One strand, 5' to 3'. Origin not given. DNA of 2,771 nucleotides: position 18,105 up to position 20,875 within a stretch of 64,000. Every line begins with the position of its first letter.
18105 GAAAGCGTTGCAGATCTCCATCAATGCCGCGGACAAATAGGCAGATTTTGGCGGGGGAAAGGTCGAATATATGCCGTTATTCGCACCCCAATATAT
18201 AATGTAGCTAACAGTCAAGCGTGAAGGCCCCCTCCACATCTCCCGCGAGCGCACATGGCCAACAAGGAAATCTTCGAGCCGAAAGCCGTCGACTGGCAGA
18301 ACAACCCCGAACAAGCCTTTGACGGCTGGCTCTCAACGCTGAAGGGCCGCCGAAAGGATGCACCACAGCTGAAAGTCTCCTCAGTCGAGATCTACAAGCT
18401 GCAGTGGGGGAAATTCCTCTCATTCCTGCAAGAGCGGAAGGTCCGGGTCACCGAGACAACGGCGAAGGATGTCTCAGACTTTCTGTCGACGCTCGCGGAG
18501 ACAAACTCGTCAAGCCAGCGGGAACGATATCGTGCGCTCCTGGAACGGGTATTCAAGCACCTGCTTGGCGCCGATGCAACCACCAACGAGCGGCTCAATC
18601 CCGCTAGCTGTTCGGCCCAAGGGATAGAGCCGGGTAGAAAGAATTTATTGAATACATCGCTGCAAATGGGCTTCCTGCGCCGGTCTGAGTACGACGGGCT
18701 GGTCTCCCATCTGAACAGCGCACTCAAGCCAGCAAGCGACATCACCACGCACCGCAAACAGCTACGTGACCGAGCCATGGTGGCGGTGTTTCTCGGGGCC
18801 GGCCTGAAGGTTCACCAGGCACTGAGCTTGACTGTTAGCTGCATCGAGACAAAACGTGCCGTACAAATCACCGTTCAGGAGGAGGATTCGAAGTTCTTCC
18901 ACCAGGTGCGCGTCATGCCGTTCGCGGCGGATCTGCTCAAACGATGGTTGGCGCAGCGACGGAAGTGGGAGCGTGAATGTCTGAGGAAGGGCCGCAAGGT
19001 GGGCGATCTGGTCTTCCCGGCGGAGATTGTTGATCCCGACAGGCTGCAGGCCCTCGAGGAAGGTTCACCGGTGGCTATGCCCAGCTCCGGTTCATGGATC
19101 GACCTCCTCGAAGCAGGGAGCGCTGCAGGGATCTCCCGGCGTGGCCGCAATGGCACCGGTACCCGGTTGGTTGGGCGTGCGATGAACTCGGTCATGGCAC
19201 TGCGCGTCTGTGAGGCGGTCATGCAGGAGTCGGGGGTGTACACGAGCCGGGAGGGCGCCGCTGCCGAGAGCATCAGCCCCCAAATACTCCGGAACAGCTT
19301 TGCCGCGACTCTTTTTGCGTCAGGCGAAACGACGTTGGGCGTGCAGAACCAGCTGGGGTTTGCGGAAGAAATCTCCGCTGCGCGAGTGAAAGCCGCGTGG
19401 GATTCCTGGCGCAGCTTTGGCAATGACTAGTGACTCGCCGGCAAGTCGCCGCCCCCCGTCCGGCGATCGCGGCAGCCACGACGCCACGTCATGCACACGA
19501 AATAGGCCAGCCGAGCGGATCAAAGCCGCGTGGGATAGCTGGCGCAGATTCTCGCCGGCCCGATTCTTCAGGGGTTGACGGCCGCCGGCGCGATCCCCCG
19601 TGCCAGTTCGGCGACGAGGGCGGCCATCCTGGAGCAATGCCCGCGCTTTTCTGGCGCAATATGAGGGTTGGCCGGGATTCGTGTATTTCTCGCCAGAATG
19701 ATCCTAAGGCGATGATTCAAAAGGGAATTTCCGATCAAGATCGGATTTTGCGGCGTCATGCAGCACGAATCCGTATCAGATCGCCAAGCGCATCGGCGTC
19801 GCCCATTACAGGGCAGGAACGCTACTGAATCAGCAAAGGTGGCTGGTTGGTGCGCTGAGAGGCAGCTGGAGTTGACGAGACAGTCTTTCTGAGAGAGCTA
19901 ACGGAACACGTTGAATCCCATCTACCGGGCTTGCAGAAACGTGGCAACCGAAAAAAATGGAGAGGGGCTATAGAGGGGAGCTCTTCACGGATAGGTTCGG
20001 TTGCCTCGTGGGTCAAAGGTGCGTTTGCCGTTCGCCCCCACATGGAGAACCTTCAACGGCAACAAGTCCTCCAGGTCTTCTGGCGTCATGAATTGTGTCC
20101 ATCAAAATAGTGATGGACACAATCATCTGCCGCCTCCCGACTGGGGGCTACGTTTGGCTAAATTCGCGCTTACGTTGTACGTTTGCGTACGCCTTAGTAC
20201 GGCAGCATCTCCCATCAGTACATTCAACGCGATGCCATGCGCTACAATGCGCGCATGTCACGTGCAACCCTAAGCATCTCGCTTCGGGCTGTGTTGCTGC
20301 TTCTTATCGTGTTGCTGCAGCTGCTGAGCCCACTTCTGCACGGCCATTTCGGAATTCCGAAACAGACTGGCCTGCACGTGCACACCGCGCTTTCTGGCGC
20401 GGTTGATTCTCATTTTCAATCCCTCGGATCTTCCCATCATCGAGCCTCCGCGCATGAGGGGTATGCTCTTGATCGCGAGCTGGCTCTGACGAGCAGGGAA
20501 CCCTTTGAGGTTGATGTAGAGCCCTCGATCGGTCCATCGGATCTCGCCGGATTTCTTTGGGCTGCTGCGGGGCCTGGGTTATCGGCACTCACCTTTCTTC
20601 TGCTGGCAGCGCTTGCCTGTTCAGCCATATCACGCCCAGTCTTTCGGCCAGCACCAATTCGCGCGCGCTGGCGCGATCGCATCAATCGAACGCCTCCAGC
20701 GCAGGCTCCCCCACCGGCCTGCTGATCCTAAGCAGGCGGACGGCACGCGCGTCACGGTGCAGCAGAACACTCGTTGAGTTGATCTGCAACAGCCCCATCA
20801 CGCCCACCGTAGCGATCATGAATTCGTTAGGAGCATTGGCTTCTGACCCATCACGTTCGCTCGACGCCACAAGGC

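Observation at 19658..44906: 25-kb Tn3-family transposon carrying a T6SS effector module, metal efflux and IS1071, inserted with an AATAT duplication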

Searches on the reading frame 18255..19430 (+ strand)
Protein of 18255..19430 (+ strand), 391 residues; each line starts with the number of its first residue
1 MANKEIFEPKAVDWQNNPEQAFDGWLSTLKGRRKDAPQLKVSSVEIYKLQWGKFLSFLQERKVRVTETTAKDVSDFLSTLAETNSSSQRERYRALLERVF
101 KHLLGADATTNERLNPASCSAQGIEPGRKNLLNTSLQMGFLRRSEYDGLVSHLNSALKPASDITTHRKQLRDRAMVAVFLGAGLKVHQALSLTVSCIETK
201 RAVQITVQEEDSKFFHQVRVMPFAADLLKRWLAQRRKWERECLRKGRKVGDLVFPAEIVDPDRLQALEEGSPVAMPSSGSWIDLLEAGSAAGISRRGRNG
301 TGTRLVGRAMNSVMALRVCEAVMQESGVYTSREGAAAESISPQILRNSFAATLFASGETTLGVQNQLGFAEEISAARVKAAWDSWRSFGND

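Call 7: search_protein_families(library=pfam, proteins=[window:18255-19430:+], max_evalue=0.01)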
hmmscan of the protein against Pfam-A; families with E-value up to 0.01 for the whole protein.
window:18255-19430:+ (391 aa): 3 families
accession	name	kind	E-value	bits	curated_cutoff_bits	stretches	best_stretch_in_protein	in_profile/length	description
PF00589.27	Phage_integrase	-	9.1e-08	32.5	27.1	1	163-370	17-157/172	Phage integrase family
PF02899.23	Phage_int_SAM_1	-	0.0013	19.4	22.3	1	41-103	16-79/83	Phage integrase, N-terminal SAM-like domain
PF13495.12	Phage_int_SAM_4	-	0.0016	19.2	27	1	41-107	16-82/85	Phage integrase, N-terminal SAM-like domain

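Call 19: search_protein_families(library=ncbifam, proteins=[window:18255-19430:+], max_evalue=0.001)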
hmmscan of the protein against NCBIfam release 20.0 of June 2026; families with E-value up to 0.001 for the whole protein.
window:18255-19430:+ (391 aa): 6 families
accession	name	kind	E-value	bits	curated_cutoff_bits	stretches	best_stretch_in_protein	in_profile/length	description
TIGR02225.1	recomb_XerD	equivalog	1.5e-13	50.7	329.6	1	165-240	119-192/290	site-specific tyrosine recombinase XerD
NF001399.0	PRK00283.1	subfamily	1.1e-12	47.8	279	1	42-238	25-200/300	tyrosine recombinase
TIGR02224.1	recomb_XerC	equivalog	2e-10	40.5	335.15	1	163-238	122-195/295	tyrosine recombinase XerC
NF040815.2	recomb_XerA_Arch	equivalog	2.5e-10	40.4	220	1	42-237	15-177/263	site-specific tyrosine recombinase/integron integrase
NF003462.0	PRK05084.1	equivalog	2.4e-07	29.8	267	1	166-237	191-260/360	tyrosine recombinase XerS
TIGR02249.1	integrase_gron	subfamily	2.3e-06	27.2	265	0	332-370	251-289/315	integron integrase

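Call 45: find_encoding_contigs(protein=window:18255-19430:+, flank=4000, max_places=10)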
Protein window:18255-19430:+ (391 aa): 22 contigs read that carry it; 4 places shown.
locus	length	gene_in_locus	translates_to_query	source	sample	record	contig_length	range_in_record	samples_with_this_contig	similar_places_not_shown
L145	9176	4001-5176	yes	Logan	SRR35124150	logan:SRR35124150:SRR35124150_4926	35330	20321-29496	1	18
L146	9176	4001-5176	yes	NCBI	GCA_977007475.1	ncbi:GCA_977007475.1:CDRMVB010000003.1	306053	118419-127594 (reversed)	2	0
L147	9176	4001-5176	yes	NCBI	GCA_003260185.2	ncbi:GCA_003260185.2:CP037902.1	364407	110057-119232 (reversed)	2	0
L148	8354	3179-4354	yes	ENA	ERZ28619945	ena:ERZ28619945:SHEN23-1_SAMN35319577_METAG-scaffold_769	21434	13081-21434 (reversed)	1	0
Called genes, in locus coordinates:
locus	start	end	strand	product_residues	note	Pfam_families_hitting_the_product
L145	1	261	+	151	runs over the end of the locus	-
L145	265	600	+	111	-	-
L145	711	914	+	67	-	-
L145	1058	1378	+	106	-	-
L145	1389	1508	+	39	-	-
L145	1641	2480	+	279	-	-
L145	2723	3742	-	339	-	PF13391:HNH_2 (weak)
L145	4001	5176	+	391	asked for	PF00589:Phage_integrase (weak)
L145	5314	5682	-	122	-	-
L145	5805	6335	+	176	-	-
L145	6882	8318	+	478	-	PF00145:DNA_methylase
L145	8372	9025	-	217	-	-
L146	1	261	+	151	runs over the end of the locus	-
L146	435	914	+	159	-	-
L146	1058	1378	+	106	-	-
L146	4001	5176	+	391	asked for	PF00589:Phage_integrase (weak)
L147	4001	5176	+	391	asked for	PF00589:Phage_integrase (weak)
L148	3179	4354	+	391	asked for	PF00589:Phage_integrase (weak)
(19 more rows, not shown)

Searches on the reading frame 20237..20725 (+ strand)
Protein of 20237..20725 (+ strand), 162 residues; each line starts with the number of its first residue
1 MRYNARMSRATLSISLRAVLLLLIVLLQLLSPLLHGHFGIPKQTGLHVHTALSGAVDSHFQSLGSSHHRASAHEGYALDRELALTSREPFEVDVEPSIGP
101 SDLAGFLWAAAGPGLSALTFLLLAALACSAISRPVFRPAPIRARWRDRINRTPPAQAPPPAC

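Call 6: search_protein_families(library=pfam, proteins=[window:20237-20725:+])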
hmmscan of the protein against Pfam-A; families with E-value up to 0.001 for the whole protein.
window:20237-20725:+ (162 aa): 0 families

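Call 19: search_protein_families(library=ncbifam, proteins=[window:20237-20725:+], max_evalue=0.001)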
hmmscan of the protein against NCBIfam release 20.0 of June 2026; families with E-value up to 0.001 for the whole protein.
window:20237-20725:+ (162 aa): 0 families
